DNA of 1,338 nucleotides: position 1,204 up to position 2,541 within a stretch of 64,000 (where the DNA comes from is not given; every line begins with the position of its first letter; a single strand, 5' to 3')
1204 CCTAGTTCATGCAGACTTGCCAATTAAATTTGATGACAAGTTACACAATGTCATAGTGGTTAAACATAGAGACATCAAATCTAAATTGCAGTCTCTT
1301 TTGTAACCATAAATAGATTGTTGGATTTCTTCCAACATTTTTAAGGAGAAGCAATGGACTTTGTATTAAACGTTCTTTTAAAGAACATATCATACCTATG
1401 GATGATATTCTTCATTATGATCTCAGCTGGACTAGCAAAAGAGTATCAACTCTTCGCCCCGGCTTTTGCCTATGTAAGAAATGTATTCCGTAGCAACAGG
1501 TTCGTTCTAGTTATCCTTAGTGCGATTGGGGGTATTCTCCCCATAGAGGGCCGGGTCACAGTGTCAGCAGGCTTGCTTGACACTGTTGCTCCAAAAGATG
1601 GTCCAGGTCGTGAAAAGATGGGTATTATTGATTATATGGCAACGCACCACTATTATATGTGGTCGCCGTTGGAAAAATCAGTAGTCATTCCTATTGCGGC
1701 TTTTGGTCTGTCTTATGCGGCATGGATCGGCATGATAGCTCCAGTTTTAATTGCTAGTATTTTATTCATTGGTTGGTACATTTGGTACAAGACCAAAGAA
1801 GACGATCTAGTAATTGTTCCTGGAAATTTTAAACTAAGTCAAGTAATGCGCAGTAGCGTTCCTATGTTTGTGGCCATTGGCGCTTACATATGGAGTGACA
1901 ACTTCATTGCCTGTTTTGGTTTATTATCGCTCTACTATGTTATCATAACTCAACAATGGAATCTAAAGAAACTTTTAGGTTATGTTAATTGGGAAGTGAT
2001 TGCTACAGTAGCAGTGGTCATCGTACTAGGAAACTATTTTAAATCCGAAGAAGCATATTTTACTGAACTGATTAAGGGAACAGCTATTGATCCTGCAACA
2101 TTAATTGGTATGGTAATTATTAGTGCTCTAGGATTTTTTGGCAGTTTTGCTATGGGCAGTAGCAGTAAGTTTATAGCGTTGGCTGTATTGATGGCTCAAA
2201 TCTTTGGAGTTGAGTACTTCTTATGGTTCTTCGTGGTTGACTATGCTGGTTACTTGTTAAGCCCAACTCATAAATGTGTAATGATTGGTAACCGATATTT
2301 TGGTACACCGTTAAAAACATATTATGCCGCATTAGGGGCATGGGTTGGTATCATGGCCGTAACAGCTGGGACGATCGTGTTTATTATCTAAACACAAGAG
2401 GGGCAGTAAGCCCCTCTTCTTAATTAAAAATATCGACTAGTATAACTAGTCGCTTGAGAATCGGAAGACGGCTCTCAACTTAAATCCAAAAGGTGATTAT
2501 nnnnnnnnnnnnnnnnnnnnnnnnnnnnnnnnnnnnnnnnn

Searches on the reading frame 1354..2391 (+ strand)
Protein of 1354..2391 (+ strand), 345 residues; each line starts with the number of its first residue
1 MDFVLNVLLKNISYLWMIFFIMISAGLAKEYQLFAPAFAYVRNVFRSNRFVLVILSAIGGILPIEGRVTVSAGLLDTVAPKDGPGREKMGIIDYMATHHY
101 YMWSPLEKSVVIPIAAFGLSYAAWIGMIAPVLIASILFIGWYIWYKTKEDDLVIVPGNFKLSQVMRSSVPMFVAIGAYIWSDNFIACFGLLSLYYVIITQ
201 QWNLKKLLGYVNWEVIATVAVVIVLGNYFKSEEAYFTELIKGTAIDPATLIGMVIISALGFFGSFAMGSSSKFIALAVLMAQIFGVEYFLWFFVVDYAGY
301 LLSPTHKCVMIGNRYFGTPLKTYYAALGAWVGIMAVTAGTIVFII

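Call 37: search_protein_families(library=phrogs, proteins=[window:1354-2391:+], max_evalue=0.00001)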
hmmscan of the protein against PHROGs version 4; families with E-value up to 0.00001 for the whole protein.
window:1354-2391:+ (345 aa): 1 family
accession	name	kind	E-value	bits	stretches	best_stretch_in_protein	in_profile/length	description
phrog_14035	-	unknown function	7.2e-79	266.8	1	9-344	9-344/345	-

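Call 83: search_protein_families(library=pfam, proteins=[window:1354-2391:+], max_evalue=0.01)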
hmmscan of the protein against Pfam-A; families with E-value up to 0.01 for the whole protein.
window:1354-2391:+ (345 aa): 1 family
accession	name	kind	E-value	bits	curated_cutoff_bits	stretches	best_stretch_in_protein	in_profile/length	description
PF04165.18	DUF401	-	1.4e-10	41.6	24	1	14-338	59-386/393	Protein of unknown function (DUF401)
